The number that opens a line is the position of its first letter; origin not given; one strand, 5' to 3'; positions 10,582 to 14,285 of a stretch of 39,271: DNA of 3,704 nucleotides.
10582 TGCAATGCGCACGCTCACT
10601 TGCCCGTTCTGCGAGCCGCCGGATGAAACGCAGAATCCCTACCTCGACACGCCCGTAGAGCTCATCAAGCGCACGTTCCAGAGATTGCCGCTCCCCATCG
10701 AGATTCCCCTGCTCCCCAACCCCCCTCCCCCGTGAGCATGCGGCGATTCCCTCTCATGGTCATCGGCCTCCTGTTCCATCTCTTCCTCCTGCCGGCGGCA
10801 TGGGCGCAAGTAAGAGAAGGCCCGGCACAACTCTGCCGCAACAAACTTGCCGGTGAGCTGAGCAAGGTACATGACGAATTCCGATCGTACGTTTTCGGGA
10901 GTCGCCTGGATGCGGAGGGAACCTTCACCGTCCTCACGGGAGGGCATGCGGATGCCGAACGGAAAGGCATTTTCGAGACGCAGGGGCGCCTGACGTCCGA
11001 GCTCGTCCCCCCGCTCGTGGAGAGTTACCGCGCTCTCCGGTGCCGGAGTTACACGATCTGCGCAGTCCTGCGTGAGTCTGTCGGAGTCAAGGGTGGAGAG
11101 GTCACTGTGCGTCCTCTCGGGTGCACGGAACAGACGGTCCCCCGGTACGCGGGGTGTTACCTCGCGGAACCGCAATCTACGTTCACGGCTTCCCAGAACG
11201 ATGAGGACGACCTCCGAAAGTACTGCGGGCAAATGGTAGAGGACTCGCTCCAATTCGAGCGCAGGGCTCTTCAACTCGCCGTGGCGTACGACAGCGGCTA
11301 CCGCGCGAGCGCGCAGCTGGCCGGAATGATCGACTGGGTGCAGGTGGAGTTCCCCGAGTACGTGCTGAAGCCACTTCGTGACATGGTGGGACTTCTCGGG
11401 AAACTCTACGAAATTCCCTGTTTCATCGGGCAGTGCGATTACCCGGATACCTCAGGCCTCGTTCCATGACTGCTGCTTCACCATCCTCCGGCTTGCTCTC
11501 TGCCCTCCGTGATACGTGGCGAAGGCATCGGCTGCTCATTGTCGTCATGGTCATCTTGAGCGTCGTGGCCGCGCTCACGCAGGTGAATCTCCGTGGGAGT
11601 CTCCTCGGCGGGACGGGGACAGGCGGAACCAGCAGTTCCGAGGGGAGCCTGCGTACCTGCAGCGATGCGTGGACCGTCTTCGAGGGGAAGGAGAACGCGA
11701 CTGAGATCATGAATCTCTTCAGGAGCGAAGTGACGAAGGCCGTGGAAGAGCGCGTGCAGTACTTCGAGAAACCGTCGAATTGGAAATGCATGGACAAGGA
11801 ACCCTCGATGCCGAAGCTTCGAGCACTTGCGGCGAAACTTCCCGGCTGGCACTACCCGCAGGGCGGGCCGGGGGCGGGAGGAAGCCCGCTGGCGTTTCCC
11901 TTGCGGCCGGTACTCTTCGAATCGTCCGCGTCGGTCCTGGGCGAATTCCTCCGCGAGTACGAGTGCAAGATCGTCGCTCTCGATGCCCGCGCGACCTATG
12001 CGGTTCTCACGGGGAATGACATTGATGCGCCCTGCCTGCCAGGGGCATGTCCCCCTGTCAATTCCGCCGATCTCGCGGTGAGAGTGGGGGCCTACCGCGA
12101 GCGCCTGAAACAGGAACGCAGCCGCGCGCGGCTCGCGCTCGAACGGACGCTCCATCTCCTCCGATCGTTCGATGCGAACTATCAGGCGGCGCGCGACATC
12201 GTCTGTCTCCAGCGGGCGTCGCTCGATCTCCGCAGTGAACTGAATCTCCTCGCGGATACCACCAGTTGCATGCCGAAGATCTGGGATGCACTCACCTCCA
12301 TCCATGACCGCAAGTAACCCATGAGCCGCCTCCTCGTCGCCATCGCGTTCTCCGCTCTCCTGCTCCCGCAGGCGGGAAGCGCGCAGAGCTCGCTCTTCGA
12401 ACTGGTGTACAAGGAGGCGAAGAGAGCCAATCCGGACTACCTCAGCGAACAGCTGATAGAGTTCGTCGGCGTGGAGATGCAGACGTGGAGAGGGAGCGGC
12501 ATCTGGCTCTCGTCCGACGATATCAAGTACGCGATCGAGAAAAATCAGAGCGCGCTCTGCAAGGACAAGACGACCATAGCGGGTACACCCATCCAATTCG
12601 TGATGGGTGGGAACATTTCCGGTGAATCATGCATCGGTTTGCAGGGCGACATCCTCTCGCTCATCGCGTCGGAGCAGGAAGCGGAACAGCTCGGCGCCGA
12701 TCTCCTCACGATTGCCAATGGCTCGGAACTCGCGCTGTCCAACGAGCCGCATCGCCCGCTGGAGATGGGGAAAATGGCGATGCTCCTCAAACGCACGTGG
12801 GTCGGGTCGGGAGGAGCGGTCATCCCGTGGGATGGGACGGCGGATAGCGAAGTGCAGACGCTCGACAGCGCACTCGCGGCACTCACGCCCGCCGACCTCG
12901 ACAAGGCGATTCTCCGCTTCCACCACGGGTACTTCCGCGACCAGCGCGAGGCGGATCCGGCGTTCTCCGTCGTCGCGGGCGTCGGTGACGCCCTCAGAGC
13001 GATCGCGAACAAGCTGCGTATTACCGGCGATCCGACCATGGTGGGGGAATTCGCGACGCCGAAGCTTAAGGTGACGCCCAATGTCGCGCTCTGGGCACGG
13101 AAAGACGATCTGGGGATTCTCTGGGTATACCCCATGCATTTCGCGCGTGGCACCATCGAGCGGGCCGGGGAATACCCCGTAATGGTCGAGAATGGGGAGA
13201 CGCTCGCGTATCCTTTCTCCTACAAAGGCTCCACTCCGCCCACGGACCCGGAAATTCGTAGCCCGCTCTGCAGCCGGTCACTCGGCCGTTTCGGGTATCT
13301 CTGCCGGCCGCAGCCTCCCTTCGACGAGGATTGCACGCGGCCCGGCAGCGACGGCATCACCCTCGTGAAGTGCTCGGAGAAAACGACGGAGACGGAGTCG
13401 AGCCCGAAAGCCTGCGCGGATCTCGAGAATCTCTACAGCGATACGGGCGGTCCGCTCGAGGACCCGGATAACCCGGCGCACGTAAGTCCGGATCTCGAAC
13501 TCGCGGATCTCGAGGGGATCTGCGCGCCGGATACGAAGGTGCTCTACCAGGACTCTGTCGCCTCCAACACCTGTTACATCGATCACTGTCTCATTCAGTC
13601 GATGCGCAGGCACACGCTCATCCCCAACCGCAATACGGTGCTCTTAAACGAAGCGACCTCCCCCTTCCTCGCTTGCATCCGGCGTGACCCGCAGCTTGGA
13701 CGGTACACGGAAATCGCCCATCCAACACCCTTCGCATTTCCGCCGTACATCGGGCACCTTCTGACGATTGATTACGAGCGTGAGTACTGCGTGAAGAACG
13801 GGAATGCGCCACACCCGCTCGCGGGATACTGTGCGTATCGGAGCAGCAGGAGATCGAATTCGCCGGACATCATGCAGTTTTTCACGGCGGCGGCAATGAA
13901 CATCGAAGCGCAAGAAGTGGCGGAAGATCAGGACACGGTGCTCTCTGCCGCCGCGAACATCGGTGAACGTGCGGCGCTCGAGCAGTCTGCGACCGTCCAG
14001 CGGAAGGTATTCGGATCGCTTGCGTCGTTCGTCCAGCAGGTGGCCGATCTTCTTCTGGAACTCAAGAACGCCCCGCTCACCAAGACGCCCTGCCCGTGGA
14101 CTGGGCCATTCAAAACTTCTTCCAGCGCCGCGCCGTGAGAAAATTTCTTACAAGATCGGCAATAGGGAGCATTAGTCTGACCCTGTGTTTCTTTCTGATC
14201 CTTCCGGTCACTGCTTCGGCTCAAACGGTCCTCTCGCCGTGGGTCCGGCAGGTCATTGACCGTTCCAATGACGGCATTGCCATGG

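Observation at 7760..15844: Translationally coupled five-gene operon encoding only exported, Cys-rich orphan proteins - candidate novel extracytoplasmic system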

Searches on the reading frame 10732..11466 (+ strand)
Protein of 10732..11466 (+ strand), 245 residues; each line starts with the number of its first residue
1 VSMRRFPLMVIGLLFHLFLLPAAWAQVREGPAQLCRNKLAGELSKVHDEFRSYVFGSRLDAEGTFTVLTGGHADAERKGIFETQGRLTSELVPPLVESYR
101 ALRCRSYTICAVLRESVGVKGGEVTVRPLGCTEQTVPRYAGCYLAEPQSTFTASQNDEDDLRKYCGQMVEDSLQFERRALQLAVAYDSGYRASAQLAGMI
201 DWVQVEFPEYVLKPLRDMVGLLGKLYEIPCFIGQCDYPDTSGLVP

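Call 3: search_protein_families(library=pfam, proteins=[window:10732-11466:+], max_evalue=1)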
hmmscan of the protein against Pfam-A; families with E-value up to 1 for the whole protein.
window:10732-11466:+ (245 aa): 0 families

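Call 4: search_protein_families(library=ncbifam, proteins=[window:10732-11466:+], max_evalue=1)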
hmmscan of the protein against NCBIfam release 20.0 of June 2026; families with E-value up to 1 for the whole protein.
window:10732-11466:+ (245 aa): 0 families

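Call 24: search_solved_structures(query=A4, max_evalue=10)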
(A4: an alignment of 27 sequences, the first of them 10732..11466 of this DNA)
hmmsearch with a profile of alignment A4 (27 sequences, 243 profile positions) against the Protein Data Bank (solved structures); distinct sequences matched with E-value up to 10: 2.
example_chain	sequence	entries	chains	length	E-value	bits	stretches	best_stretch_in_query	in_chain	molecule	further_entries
1h4x_A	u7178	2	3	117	1.4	11.3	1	189-218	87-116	ANTI-SIGMA F FACTOR ANTAGONIST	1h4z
1h4y_A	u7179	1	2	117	1.6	11.1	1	189-218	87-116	ANTI-SIGMA F FACTOR ANTAGONIST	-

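Call 44: search_protein_families(library=phrogs, proteins=[window:10732-11466:+], max_evalue=0.1)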
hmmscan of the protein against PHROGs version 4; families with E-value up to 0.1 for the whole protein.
window:10732-11466:+ (245 aa): 0 families

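Call 45: search_protein_families(library=padloc, proteins=[window:10732-11466:+], max_evalue=0.1)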
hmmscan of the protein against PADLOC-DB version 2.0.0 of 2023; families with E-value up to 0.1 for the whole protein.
window:10732-11466:+ (245 aa): 0 families

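Call 74: search_protein_families(library=pfam, alignment_id=A4, max_evalue=1)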
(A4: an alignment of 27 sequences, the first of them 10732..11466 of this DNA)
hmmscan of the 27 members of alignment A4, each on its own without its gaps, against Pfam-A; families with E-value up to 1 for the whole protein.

A. member 1, window:10732-11466:+ (245 aa): 0 families

B. families by the number of members that match (of 27 scanned): 8 families
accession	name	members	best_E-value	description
PF19344.4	TetR_C_32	1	0.0082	Tetracyclin repressor-like, C-terminal domain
PF12079.13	DUF3558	1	0.025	Protein of unknown function (DUF3558)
PF10500.14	SR-25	1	0.11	Nuclear RNA-splicing-associated protein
PF14348.11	DUF4400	1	0.14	Domain of unknown function (DUF4400)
PF00478.31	IMPDH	1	0.16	IMP dehydrogenase / GMP reductase domain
PF12477.13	TraW_N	1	0.17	Sex factor F TraW protein N terminal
PF20310.4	HTH_Tnp_2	1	0.17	Transposon related HTH domain protein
PF00666.23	Cathelicidins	1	0.21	Cathelicidin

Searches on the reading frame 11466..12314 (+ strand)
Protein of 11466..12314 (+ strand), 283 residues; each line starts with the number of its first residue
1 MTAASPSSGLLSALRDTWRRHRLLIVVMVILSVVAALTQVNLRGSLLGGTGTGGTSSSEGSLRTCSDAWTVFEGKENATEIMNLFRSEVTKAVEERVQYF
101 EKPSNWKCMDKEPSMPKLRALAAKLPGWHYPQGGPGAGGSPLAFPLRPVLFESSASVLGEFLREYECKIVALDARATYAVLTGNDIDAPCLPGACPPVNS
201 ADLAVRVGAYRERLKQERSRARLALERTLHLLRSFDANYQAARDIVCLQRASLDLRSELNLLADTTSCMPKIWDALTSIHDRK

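Call 3: search_protein_families(library=pfam, proteins=[window:11466-12314:+], max_evalue=1)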
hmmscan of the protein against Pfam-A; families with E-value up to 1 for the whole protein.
window:11466-12314:+ (283 aa): 0 families

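Call 4: search_protein_families(library=ncbifam, proteins=[window:11466-12314:+], max_evalue=1)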
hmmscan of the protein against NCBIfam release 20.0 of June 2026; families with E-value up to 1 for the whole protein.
window:11466-12314:+ (283 aa): 0 families

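Call 25: search_solved_structures(query=A5, max_evalue=10)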
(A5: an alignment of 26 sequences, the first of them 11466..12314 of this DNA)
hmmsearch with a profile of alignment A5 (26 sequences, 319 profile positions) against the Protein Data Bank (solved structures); distinct sequences matched with E-value up to 10: 2.
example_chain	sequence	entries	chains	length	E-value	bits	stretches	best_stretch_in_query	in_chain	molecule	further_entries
8hnn_N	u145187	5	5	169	0.7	12.2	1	15-74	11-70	Nb6 | Nb6 nanobody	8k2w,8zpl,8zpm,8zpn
9lfa_C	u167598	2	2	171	0.72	12.2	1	15-74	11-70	Nanobody 6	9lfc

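Call 44: search_protein_families(library=phrogs, proteins=[window:11466-12314:+], max_evalue=0.1)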
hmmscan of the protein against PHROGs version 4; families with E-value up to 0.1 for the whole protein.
window:11466-12314:+ (283 aa): 0 families

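Call 45: search_protein_families(library=padloc, proteins=[window:11466-12314:+], max_evalue=0.1)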
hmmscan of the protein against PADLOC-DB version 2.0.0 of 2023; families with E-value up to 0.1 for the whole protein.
window:11466-12314:+ (283 aa): 0 families

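Call 75: search_protein_families(library=pfam, alignment_id=A5, max_evalue=1)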
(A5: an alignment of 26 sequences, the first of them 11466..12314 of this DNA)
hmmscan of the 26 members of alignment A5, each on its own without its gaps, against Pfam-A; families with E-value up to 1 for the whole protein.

A. member 1, window:11466-12314:+ (283 aa): 0 families

B. families by the number of members that match (of 26 scanned): 4 families
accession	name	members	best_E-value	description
PF15799.10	CCD48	1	0.058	Coiled-coil domain-containing protein 48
PF11693.13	DUF2990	1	0.061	Protein of unknown function (DUF2990)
PF23921.1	DUF7260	1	0.072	Domain of unknown function (DUF7260)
PF13374.12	TPR_10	1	0.2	Tetratricopeptide repeat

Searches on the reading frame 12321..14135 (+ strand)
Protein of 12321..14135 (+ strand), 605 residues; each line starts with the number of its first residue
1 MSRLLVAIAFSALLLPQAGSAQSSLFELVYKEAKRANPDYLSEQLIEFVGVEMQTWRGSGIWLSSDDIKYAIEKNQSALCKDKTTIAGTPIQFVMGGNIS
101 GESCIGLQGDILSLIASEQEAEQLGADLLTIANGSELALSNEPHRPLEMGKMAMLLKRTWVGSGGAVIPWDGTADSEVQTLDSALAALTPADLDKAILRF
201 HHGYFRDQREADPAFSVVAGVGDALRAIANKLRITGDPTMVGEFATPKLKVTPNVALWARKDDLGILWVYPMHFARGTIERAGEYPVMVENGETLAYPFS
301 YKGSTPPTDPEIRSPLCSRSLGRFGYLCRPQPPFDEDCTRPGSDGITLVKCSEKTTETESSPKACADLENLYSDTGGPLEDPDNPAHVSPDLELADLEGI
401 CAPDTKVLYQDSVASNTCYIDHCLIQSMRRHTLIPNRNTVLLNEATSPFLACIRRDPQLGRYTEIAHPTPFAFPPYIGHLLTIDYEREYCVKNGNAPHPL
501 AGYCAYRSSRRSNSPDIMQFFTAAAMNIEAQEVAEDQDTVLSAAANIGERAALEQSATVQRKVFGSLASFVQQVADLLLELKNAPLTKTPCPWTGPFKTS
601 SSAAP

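Call 3: search_protein_families(library=pfam, proteins=[window:12321-14135:+], max_evalue=1)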
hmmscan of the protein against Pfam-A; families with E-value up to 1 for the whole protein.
window:12321-14135:+ (605 aa): 0 families

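Call 4: search_protein_families(library=ncbifam, proteins=[window:12321-14135:+], max_evalue=1)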
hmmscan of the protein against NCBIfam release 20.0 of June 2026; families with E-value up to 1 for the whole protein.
window:12321-14135:+ (605 aa): 0 families

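Call 22: search_solved_structures(query=A2, max_evalue=10)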
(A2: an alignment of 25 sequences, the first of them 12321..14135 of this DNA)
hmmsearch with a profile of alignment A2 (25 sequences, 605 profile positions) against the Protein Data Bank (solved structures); distinct sequences matched with E-value up to 10: 1.
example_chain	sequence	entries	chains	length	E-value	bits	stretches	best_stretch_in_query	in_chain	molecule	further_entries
4j42_A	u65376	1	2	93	1.4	10.2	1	173-237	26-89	secreted protein EsxB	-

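Call 28: find_homologous_proteins(query=window:12321-14135:+)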
Query window:12321-14135:+ (605 aa): 60 proteins with E <= 0.001 among 8000 candidates.
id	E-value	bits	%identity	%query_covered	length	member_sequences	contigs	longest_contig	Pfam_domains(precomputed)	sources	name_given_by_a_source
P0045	0.0e+0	1391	100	100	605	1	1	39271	-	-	-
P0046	0.0e+0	1201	86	100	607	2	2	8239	-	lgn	-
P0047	1.8e-246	837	60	99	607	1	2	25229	-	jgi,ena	jgi:hypothetical protein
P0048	7.9e-243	825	58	100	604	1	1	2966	-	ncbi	-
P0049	2.3e-212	725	53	98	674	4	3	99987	-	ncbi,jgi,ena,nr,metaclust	ncbi:hypothetical protein A3A67_02405 [Candidatus Peribacteria bacterium RIFCSPLOWO2_01_FULL_51_18]|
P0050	3.3e-200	685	52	96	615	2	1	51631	-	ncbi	-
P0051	5.4e-198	677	52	98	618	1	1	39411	-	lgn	-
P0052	2.5e-196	672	52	95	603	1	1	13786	-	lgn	-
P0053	6.3e-194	664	52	96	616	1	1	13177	-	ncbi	-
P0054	7.5e-194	664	48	99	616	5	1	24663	-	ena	-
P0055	3.1e-193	662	50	99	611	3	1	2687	-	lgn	-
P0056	1.9e-192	659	50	100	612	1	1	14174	-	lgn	-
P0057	2.8e-192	658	49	100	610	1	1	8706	-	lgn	-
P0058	2.9e-190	652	49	99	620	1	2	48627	-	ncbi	-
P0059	8.5e-190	650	50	96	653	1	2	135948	-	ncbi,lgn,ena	-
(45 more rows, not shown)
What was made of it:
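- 12321..14138 (+): P4, 605 aa, secreted. It has an all-alpha N-terminal domain, a Cys-rich middle region, a ~65-residue C-terminal helix and a conserved ..CPWTGPF tail. Call 28 (60 homologues).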

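Call 44: search_protein_families(library=phrogs, proteins=[window:12321-14135:+], max_evalue=0.1)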
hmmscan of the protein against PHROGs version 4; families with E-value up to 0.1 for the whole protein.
window:12321-14135:+ (605 aa): 0 families

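Call 45: search_protein_families(library=padloc, proteins=[window:12321-14135:+], max_evalue=0.1)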
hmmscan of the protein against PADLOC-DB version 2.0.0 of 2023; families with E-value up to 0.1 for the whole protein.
window:12321-14135:+ (605 aa): 0 families

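Call 48: predict_structure(alignment_id=A6)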
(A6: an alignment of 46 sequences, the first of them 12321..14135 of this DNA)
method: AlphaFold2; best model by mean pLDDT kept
length: 605 residues; sequences in the alignment: 46
mean_pLDDT: 61.7   pTM: 0.44
mean pLDDT of the five models: 61.7, 58.4, 57.9, 56.7, 56.6
residues with pLDDT >= 90: 24; 70-90: 193; 50-70: 187; < 50: 201
segments of 3 or more residues with pLDDT < 50: 15-27, 34-37, 133-150, 160-165, 279-305, 311-335, 340-350, 352-364, 431-470, 494-506, 593-605
pLDDT, mean of each block of 10 residues (from residue 1): 71 51 45 51 80 84 89 87 87 70 82 82 61 43 44 50 59 90 90 83 73 71 91 79 79 84 81 57 45 41 47 42 39 46 44 38 52 82 79 79 78 68 63 34 31 34 37 53 54 43 48 54 65 62 54 55 59 68 57 45 41
secondary structure, 60 per line:
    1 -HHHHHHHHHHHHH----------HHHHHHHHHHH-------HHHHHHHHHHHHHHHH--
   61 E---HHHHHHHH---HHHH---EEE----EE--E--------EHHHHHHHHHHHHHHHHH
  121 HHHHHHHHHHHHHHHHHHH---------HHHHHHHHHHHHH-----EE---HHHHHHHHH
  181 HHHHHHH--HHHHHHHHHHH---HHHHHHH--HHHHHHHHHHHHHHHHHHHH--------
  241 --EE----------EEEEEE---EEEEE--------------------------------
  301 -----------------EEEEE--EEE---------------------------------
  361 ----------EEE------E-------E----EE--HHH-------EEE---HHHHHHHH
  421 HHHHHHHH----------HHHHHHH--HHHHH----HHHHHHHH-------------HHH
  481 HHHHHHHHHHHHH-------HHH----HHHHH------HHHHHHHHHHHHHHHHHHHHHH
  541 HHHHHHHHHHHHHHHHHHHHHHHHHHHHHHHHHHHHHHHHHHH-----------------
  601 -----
elements in order: H2-14 H25-35 H43-58 H65-72 H76-79 E83-85 H104-139 H149-161 H172-187 H190-200 H204-210 H213-232 E255-260 E264-268 E318-322 E325-327 E371-373 E407-409 H413-428 H439-445 H448-452 H457-464 H478-493 H508-512 H519-583
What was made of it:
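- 12321..14138 (+): Call 48 (AF2 model, pLDDT 62, low confidence).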

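Call 59: fold_search(model_id=the predicted structure, library=pdb)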
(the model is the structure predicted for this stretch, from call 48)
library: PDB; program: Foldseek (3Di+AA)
matches with E <= 10: 3; with E <= 0.001: 0
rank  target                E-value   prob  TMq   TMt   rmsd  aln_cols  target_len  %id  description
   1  8ki8_A                7.7e+00  0.02  0.09  0.04  25.0       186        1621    9  structure of Tomato spotted wilt virus L protein binding to 5'vRNA (released 2024-09-25)
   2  9t2z                  9.5e+00  0.02  0.04  0.10   2.9        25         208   20  Spindlin 1 with crystallization epitope mutations H127D:L128D:T131R (released 2025-11-26)
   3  4l3i_A                9.5e+00  0.01  0.08  0.10  35.7       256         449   11  Structure of the microtubule associated protein PRC1 (Protein Regulator of Cytokinesis 1) (released 2013-07-17)
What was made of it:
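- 12321..14138 (+): Call 59 (no fold match).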

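Call 72: search_protein_families(library=pfam, alignment_id=A6, max_evalue=1)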
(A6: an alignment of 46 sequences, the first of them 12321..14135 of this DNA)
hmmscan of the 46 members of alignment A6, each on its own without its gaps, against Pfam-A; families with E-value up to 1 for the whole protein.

A. member 1, window:12321-14135:+ (605 aa): 0 families

B. families by the number of members that match (of 46 scanned): 13 families
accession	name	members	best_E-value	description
PF01951.21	Archease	1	0.016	Archease protein family (MTH1598/TM1083)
PF21255.3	DNMT3_ADD_GATA1-like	1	0.02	DNMT3, ADD PHD zinc finger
PF19849.4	DUF6324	1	0.021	Family of unknown function (DUF6324)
PF17594.7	GP57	1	0.051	Phage Tail fiber assembly helper gene product 57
PF12613.13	FliC_D2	1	0.097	Flagellin, D2 domain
PF22604.1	TetR_HI_0893_C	1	0.13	Tetracyclin repressor-like HI_0893, C-terminal domain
PF04273.18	BLH_phosphatase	1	0.14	Beta-lactamase hydrolase-like protein, phosphatase-like domain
PF04851.21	ResIII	1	0.14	Type III restriction enzyme, res subunit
PF05856.17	ARPC4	1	0.16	ARP2/3 complex 20 kDa subunit (ARPC4)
PF20787.2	SPP1_GP23-1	1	0.16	SPP1 phage GP23.1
PF04003.17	Utp12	1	0.17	Dip2/Utp12 Family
PF05423.18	Mycobact_memb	1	0.2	Mycobacterium membrane protein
PF12604.14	gp37_C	1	0.28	Tail fibre protein gp37 C terminal domain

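Call 80: search_dna_similar(query=window:12321-14135:+, collection=phages, mode=protein, max_evalue=0.001)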
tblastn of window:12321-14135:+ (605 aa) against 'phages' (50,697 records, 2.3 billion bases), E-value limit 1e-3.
No match.
